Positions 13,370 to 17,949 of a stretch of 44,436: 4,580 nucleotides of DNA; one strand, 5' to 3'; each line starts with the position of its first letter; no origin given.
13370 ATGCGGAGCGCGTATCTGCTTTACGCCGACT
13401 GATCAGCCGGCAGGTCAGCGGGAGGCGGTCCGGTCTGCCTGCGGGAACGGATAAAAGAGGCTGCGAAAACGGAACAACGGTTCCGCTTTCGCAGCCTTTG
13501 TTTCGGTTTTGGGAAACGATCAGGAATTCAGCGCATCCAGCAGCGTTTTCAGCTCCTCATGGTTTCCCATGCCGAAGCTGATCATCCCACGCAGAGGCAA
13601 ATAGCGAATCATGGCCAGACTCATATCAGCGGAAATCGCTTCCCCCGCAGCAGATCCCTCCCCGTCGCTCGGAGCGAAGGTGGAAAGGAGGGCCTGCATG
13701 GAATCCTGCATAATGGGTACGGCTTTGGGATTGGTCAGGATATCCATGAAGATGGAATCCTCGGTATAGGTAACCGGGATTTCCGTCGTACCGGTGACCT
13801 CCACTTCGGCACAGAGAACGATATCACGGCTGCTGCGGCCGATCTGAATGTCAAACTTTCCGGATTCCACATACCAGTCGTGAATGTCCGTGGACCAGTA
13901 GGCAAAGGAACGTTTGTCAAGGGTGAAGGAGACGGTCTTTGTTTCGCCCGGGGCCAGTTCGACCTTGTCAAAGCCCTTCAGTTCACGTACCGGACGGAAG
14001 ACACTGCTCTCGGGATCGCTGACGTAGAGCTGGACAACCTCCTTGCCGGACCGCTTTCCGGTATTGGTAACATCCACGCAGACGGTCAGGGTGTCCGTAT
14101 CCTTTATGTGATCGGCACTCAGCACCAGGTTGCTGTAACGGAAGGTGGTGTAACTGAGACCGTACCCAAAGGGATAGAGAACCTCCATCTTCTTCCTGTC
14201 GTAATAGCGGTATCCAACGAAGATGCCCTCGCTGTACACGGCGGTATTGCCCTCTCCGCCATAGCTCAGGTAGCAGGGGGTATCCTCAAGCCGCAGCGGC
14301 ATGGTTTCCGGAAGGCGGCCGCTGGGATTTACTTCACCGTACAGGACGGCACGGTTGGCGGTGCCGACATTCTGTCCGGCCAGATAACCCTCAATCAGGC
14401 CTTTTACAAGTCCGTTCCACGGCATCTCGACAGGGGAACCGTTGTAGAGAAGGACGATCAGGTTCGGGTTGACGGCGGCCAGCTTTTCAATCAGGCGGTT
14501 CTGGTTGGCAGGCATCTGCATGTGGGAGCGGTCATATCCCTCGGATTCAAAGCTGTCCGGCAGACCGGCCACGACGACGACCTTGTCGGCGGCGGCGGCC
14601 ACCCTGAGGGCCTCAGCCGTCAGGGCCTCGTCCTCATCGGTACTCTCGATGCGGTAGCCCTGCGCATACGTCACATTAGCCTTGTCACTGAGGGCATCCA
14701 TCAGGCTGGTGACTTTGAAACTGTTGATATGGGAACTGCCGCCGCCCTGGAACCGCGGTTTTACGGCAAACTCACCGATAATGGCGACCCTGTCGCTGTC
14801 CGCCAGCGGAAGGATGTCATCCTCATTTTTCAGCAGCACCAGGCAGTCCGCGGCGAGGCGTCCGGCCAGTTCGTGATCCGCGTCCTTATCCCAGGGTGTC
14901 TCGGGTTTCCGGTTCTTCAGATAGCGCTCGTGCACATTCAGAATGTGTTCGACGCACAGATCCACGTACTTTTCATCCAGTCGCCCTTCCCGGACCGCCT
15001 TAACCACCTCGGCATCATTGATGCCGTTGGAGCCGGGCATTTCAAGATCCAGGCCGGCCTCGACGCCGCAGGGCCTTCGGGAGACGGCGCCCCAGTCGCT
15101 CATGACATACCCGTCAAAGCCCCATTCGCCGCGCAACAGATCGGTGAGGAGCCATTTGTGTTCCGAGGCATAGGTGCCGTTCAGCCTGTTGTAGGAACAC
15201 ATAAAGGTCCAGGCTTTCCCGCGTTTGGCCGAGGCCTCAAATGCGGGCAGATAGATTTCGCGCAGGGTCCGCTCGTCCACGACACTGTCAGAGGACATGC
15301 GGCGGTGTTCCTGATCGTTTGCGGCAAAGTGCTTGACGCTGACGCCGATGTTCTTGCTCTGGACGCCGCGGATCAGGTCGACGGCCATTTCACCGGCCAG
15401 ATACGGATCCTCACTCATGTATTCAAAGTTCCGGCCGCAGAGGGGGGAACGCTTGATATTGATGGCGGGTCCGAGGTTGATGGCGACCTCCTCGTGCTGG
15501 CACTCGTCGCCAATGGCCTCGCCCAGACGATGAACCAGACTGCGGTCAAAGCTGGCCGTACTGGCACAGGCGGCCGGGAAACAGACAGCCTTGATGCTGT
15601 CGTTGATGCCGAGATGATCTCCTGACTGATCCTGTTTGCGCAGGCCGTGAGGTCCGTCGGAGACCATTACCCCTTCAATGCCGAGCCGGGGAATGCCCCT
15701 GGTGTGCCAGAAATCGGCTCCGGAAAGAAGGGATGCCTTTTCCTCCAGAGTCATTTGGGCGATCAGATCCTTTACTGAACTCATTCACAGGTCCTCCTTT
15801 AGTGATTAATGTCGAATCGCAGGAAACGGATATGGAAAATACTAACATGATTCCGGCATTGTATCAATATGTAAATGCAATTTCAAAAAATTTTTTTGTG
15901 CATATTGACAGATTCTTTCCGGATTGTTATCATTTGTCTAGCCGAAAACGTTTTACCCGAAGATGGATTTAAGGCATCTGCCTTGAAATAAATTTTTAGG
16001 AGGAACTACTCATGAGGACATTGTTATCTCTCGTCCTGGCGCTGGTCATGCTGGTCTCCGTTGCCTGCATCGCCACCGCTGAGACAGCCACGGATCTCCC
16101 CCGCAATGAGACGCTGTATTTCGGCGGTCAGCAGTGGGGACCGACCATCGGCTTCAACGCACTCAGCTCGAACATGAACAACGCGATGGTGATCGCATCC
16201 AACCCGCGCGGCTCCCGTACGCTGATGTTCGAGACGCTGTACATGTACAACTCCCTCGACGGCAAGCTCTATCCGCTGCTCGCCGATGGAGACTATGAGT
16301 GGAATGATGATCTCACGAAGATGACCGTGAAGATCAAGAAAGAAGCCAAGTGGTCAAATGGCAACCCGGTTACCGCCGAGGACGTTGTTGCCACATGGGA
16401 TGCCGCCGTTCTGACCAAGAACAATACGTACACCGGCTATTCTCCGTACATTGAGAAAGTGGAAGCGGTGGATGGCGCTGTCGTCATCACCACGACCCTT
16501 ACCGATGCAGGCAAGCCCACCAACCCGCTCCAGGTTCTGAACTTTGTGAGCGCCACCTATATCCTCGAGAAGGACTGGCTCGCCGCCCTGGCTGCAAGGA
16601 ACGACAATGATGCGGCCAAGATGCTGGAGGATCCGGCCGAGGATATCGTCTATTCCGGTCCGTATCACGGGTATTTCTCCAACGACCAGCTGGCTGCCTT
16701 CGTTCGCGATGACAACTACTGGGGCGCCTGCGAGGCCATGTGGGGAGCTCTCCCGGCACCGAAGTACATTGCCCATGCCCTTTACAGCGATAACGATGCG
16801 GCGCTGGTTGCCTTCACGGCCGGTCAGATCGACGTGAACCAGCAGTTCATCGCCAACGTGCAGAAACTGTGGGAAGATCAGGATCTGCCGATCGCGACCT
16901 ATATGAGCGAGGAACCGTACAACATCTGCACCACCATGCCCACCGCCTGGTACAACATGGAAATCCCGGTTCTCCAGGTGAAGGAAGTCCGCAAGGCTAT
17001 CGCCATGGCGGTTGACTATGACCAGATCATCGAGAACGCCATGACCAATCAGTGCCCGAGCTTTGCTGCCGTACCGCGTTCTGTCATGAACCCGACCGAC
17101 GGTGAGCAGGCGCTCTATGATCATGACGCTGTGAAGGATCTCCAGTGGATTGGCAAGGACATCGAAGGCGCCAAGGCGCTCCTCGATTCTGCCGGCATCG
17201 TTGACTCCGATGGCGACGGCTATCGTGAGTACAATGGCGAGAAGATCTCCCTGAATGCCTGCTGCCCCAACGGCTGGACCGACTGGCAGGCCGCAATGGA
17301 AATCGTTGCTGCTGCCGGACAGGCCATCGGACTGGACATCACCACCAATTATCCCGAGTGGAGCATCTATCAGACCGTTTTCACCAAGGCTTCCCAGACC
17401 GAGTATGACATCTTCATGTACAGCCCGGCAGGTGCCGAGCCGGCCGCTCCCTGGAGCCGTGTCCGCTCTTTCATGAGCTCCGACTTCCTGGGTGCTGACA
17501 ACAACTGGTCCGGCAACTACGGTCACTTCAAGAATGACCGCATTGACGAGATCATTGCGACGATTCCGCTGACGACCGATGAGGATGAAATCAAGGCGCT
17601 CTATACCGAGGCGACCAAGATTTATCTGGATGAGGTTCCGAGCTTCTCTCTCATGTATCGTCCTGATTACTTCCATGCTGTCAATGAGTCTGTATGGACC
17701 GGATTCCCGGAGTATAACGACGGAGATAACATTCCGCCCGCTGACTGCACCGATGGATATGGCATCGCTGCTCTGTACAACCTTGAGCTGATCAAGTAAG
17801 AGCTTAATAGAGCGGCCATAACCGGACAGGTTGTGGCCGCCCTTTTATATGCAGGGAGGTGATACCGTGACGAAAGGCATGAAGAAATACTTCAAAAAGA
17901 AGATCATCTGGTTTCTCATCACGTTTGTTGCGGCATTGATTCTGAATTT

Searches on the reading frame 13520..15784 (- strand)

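Call 66: search_protein_families(library=pfam, proteins=[window:13520-15784:-], max_evalue=0.00001)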
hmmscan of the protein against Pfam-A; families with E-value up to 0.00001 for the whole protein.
window:13520-15784:- (754 aa): 3 families
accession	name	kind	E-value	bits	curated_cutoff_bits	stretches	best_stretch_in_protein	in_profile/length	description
PF01915.27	Glyco_hydro_3_C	-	1.2e-52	179.3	31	1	315-525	1-200/200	Glycosyl hydrolase family 3 C-terminal domain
PF00933.27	Glyco_hydro_3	-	7e-33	114.8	27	1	63-284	78-316/316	Glycosyl hydrolase family 3 N terminal domain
PF14310.12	Fn3-like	-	3.2e-31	107.7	25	1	582-652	1-71/71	Fibronectin type III-like domain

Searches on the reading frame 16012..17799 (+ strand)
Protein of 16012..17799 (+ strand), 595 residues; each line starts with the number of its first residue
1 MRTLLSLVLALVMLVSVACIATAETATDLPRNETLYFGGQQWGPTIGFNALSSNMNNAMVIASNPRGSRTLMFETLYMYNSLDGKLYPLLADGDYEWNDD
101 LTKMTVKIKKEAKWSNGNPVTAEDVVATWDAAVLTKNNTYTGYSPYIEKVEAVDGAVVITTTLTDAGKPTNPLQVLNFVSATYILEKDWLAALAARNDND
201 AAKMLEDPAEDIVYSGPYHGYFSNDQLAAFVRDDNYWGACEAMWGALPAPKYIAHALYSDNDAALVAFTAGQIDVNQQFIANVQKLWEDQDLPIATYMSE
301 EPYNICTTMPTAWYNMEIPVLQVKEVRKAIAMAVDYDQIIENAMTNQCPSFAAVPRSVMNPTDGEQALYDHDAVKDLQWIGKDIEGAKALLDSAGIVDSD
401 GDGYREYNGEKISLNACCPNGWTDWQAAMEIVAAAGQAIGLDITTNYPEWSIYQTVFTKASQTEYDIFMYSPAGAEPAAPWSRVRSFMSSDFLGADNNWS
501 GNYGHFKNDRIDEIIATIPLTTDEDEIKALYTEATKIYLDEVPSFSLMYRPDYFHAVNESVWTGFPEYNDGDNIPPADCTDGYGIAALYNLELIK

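Call 66: search_protein_families(library=pfam, proteins=[window:16012-17799:+], max_evalue=0.00001)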
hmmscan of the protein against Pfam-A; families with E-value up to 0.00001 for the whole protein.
window:16012-17799:+ (595 aa): 1 family
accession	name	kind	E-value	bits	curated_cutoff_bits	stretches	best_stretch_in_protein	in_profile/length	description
PF00496.27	SBP_bac_5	-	3.5e-53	181.5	32.4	1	85-481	1-355/368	Bacterial extracellular solute-binding proteins, family 5 Middle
